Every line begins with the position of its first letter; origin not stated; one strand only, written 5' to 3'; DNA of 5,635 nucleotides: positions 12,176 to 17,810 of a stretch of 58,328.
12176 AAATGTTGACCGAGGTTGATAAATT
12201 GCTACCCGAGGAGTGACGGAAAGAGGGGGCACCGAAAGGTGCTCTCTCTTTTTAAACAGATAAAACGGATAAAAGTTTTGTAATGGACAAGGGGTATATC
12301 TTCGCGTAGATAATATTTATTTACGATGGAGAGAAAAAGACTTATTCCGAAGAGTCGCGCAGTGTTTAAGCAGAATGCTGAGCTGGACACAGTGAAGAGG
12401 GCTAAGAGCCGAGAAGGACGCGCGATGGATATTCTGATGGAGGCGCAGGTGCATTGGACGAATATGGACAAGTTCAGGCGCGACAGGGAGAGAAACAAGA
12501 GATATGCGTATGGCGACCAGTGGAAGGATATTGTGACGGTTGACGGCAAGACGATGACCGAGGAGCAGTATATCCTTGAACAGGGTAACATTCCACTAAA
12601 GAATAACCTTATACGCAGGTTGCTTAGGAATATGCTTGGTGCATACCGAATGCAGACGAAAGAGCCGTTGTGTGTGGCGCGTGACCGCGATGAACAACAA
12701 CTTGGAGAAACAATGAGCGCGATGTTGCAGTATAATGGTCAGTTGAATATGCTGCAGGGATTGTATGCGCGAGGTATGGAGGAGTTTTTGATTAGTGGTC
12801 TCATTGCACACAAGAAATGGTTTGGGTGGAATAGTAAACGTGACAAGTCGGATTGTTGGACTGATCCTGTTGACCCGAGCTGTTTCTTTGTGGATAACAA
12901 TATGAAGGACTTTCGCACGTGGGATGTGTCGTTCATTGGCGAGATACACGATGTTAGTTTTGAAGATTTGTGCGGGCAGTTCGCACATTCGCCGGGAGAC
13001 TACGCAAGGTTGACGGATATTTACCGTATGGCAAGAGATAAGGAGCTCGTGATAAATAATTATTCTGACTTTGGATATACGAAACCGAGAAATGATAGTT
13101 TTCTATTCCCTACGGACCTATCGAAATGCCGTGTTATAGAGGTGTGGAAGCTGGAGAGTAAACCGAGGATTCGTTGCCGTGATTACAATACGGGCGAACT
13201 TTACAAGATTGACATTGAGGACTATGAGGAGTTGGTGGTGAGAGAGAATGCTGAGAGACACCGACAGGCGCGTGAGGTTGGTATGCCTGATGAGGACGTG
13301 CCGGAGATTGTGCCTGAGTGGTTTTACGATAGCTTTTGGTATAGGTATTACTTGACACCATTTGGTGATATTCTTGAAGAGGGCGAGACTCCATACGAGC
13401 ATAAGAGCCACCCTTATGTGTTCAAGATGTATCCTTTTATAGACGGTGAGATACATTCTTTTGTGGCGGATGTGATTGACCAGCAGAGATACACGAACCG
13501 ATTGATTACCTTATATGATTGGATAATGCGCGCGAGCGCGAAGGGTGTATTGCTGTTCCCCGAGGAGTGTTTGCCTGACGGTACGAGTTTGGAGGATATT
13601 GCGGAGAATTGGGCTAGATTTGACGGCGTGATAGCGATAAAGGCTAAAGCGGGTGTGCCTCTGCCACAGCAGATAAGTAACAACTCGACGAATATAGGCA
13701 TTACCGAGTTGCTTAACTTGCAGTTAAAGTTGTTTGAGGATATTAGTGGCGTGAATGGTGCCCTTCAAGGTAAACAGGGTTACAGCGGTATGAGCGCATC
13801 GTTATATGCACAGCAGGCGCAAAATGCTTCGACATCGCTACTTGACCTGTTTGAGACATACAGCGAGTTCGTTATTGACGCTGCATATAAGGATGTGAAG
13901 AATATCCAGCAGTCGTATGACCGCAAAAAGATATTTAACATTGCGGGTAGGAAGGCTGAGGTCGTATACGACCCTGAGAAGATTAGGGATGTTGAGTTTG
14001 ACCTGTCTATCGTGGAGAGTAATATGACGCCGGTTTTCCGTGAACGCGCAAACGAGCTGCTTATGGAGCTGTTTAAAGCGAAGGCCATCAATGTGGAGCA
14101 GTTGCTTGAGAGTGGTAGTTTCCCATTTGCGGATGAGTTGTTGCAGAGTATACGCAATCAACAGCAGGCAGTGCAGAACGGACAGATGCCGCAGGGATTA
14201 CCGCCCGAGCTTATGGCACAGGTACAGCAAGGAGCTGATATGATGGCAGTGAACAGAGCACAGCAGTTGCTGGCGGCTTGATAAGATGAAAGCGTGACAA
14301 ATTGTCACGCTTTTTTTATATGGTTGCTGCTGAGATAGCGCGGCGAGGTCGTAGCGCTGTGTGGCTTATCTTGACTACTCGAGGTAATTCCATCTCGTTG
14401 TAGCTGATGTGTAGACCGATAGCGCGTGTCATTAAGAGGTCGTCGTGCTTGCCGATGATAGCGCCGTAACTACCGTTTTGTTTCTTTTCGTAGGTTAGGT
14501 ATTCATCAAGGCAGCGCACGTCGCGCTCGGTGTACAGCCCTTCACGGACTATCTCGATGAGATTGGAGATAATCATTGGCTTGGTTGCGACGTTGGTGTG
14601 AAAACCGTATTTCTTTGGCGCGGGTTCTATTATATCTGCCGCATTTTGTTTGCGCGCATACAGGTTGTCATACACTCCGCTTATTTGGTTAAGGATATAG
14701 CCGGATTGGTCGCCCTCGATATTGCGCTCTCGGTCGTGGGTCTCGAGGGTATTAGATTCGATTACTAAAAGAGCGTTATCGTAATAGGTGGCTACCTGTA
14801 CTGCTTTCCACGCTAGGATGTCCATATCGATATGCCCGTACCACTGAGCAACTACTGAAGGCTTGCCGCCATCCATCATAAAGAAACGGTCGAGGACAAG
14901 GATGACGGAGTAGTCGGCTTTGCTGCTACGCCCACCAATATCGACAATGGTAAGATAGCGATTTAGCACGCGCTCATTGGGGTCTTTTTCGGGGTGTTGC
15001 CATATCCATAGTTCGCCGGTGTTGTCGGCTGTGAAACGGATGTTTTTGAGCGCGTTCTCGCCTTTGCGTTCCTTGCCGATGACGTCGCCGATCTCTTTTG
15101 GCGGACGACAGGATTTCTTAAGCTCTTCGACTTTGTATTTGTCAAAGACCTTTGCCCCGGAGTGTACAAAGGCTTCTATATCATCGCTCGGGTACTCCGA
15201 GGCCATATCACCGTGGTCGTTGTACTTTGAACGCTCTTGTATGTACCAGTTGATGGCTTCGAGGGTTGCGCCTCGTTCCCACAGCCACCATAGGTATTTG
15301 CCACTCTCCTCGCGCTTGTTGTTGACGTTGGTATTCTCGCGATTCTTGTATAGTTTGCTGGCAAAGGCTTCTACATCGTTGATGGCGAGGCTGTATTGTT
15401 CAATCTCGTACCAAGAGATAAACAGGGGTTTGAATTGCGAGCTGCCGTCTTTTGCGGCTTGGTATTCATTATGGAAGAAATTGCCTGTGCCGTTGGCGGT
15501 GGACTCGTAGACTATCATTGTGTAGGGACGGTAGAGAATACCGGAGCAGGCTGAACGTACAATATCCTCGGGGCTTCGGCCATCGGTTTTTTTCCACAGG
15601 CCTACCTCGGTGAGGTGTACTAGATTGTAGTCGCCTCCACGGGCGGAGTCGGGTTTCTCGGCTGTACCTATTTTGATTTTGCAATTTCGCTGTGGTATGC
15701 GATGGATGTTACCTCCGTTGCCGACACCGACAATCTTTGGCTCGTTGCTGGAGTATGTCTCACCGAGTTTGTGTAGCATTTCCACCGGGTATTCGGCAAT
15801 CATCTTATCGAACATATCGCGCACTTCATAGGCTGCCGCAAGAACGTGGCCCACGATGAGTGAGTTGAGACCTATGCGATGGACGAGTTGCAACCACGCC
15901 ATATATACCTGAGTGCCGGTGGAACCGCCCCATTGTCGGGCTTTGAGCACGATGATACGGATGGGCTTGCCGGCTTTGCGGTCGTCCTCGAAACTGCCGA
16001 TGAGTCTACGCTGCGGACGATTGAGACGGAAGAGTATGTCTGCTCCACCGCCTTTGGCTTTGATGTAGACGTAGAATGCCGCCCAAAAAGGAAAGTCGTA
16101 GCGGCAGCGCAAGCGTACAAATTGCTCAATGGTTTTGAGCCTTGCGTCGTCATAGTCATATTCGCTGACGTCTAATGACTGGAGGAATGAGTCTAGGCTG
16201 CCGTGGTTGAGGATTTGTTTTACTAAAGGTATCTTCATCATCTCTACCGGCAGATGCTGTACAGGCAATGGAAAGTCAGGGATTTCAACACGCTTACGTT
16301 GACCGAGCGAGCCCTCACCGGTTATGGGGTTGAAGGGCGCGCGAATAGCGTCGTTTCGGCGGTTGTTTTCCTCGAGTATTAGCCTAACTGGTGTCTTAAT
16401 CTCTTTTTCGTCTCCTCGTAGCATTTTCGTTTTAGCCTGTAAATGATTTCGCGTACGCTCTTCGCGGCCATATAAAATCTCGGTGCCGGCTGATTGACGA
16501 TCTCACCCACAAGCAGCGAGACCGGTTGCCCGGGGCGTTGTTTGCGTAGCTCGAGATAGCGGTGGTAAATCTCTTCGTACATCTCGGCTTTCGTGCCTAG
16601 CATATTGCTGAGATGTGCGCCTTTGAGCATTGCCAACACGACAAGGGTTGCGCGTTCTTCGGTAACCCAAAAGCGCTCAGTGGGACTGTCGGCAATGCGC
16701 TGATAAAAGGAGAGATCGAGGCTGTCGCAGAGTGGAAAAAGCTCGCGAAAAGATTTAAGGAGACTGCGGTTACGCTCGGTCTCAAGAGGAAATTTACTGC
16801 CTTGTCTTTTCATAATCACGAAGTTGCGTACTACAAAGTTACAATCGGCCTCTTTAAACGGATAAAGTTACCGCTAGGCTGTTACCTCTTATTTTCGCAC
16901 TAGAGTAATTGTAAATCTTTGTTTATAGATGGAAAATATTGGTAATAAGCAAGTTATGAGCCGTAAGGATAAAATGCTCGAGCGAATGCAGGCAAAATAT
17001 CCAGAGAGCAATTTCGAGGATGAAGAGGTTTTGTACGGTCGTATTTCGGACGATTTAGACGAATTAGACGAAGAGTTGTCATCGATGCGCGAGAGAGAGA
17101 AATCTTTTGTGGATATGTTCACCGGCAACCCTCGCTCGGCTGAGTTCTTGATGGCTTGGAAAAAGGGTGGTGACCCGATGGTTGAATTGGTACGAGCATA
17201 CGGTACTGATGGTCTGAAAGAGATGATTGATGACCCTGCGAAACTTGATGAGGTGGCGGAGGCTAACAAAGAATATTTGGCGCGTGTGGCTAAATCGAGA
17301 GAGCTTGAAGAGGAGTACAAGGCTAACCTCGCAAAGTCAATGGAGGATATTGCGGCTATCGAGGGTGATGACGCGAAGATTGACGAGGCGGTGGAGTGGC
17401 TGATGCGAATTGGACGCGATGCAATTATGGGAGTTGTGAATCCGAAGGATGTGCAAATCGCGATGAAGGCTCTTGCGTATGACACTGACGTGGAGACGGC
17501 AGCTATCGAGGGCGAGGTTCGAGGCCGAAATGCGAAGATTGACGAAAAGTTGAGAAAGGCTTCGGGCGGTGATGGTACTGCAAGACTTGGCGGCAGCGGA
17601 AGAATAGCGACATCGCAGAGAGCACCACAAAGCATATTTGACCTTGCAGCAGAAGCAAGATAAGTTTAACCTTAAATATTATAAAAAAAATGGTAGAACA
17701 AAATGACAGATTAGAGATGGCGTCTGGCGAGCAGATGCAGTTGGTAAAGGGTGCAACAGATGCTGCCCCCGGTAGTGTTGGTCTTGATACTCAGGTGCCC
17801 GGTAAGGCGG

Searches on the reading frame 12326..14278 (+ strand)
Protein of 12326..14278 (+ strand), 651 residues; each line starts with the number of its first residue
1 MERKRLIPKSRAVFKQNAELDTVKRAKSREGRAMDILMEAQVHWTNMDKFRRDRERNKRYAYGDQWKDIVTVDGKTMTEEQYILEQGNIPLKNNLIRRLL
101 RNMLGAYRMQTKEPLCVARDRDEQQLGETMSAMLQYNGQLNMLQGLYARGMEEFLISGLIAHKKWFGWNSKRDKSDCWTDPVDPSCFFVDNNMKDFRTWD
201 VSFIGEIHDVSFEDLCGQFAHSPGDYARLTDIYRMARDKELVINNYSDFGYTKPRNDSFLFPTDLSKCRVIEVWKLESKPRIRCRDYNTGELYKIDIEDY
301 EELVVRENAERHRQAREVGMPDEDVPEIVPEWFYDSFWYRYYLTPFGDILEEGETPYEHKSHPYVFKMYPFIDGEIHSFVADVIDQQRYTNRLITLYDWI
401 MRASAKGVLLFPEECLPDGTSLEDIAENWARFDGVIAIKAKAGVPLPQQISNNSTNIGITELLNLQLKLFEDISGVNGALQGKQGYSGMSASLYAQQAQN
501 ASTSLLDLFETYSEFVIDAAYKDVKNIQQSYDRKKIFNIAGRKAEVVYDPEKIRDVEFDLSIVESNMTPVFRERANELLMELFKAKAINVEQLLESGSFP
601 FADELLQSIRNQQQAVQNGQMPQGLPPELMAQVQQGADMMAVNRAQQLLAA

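Call 8: search_protein_families(library=phrogs, proteins=[window:12326-14278:+], max_evalue=0.001)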
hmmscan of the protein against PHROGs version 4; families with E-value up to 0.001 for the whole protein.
window:12326-14278:+ (651 aa): 1 family
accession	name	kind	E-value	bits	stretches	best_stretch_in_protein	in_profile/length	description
phrog_156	-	head and packaging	2.3e-84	285.1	1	32-646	11-598/681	portal protein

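Call 92: search_dna_similar(query=window:12326-14278:+, collection=phages, mode=protein, max_rows=30, rows=spread)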
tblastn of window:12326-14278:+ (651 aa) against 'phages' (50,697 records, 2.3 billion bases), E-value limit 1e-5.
Records with a match: 3; places in all: 3; records where one place covers at least 80% of the query: 3.
Best place of each record, by identity: 60-80% 2; <60% 1.
By first word of the organism name: Bacteroides 3.
By host as written in the record: Bacteroides koreensis HM3 1; Bacteroides salyersiae BG8 1; Bacteroides fragilis BL19 1.
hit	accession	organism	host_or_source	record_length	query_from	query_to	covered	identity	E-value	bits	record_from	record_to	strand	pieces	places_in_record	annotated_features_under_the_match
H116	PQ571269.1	Bacteroides phage BKO1-TP3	Bacteroides koreensis HM3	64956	3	644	99%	63.2%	0e+0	821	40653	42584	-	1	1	portal protein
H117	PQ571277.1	Bacteroides phage BS-TP4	Bacteroides salyersiae BG8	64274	4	649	99%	62.7%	0e+0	834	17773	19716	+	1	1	portal protein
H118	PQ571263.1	Bacteroides phage BF1-TP2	Bacteroides fragilis BL19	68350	5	624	95%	49.1%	2e-178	568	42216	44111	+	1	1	portal protein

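Call 93: search_protein_families(library=pfam, proteins=[window:12326-14278:+], max_evalue=0.01)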
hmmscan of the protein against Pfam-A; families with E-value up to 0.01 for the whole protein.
window:12326-14278:+ (651 aa): 1 family
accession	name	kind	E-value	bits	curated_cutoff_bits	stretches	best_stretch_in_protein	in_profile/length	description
PF16510.12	P22_portal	-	1.9e-37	129.5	26.1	1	44-647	8-582/594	Phage P22-like portal protein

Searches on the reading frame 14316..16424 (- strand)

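Call 8: search_protein_families(library=phrogs, proteins=[window:14316-16424:-], max_evalue=0.001)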
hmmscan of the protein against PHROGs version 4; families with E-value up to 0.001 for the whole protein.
window:14316-16424:- (702 aa): 4 families
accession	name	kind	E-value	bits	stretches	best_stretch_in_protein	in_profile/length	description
phrog_2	-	head and packaging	7.7e-19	68.9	1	127-678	260-596/807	terminase large subunit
phrog_38407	-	unknown function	4.6e-14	53.1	1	387-670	82-344/370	-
phrog_24361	-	head and packaging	4.6e-12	47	1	525-674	1-138/162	terminase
phrog_5989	-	head and packaging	9.8e-08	32.5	1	105-308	115-288/347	terminase large subunit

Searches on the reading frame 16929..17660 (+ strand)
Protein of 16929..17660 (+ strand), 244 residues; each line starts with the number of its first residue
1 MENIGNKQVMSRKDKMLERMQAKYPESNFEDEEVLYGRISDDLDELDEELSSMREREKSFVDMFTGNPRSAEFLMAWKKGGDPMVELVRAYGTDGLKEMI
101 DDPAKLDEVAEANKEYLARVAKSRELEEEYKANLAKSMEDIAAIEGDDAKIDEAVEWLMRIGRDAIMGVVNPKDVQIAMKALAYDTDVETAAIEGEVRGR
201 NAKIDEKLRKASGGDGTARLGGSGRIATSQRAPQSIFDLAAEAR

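Call 8: search_protein_families(library=phrogs, proteins=[window:16929-17660:+], max_evalue=0.001)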
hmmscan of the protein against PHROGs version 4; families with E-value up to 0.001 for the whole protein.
window:16929-17660:+ (244 aa): 1 family
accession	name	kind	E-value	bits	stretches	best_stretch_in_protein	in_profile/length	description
phrog_22323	-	unknown function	5.6e-78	263.3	1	6-224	4-225/262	-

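Call 93: search_protein_families(library=pfam, proteins=[window:16929-17660:+], max_evalue=0.01)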
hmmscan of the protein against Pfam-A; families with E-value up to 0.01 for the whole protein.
window:16929-17660:+ (244 aa): 0 families
